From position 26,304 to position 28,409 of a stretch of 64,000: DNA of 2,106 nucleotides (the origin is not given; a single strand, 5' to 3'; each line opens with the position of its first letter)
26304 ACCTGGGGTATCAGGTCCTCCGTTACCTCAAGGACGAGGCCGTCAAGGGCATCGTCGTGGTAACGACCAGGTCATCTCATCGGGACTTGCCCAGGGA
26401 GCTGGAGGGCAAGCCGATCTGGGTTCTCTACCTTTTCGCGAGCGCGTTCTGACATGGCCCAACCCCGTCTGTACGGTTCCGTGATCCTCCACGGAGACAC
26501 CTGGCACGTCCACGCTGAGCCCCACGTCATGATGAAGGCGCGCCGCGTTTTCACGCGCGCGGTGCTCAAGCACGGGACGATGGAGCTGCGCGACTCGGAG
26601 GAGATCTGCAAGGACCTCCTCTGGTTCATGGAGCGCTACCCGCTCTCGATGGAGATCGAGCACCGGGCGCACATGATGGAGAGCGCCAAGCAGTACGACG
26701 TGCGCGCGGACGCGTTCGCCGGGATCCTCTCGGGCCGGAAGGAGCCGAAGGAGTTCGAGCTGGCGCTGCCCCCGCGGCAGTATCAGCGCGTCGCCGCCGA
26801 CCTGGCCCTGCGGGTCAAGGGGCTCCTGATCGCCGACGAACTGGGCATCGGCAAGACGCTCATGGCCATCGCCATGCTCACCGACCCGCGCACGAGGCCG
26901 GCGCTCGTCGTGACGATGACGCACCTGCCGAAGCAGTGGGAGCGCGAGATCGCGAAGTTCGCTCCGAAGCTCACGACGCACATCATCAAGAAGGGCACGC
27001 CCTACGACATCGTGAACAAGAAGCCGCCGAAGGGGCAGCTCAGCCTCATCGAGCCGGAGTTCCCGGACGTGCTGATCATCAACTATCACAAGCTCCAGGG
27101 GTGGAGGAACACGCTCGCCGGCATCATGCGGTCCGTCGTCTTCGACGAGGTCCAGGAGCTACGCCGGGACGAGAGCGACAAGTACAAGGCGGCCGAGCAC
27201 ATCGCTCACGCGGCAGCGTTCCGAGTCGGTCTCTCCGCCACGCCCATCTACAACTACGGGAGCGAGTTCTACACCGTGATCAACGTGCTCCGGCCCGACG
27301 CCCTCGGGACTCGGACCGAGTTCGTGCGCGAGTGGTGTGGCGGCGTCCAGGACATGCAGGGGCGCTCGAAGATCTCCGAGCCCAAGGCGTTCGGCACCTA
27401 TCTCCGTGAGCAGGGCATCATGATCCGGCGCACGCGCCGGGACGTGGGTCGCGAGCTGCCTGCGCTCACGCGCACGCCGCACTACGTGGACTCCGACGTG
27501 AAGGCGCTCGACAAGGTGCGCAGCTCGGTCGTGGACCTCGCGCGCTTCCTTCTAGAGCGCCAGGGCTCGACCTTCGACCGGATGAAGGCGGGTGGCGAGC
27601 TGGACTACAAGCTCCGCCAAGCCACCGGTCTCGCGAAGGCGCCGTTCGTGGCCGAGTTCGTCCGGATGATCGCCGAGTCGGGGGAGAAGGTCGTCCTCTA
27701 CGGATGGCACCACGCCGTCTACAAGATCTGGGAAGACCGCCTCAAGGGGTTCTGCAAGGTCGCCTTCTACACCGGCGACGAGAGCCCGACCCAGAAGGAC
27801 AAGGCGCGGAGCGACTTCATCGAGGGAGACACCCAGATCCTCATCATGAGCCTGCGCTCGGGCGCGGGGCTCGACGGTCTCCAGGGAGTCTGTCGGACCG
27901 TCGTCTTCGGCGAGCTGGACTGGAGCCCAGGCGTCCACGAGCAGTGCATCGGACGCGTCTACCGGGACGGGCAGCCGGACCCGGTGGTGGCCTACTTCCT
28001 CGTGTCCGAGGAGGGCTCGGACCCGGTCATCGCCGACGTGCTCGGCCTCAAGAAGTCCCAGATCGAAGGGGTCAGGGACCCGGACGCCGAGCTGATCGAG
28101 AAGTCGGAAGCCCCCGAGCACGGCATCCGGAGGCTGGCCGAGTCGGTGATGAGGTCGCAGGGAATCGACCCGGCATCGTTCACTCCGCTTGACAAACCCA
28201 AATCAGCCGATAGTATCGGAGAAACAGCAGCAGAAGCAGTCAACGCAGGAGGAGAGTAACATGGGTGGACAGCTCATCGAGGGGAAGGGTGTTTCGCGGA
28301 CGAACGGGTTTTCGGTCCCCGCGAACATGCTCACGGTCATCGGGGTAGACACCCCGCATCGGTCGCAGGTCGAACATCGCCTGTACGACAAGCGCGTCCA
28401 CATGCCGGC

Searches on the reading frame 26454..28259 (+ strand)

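Call 7: search_protein_families(library=phrogs, proteins=[window:26454-28259:+], max_evalue=0.0001)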
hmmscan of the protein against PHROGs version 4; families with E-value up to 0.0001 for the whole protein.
window:26454-28259:+ (601 aa): 5 families
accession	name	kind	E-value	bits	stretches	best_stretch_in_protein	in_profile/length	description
phrog_62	-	DNA, RNA and nucleotide metabolism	7.1e-92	309.9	1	54-570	659-1160/1881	DNA helicase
phrog_29996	-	unknown function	7.7e-16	58.2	2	123-300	744-911/1189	-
phrog_16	-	DNA, RNA and nucleotide metabolism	3.6e-12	46.3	1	98-515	262-595/986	DNA helicase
phrog_23807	-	unknown function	8.7e-09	34.7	0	101-169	124-199/1053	-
phrog_11354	-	unknown function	1.3e-05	25.9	1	450-535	14-99/116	-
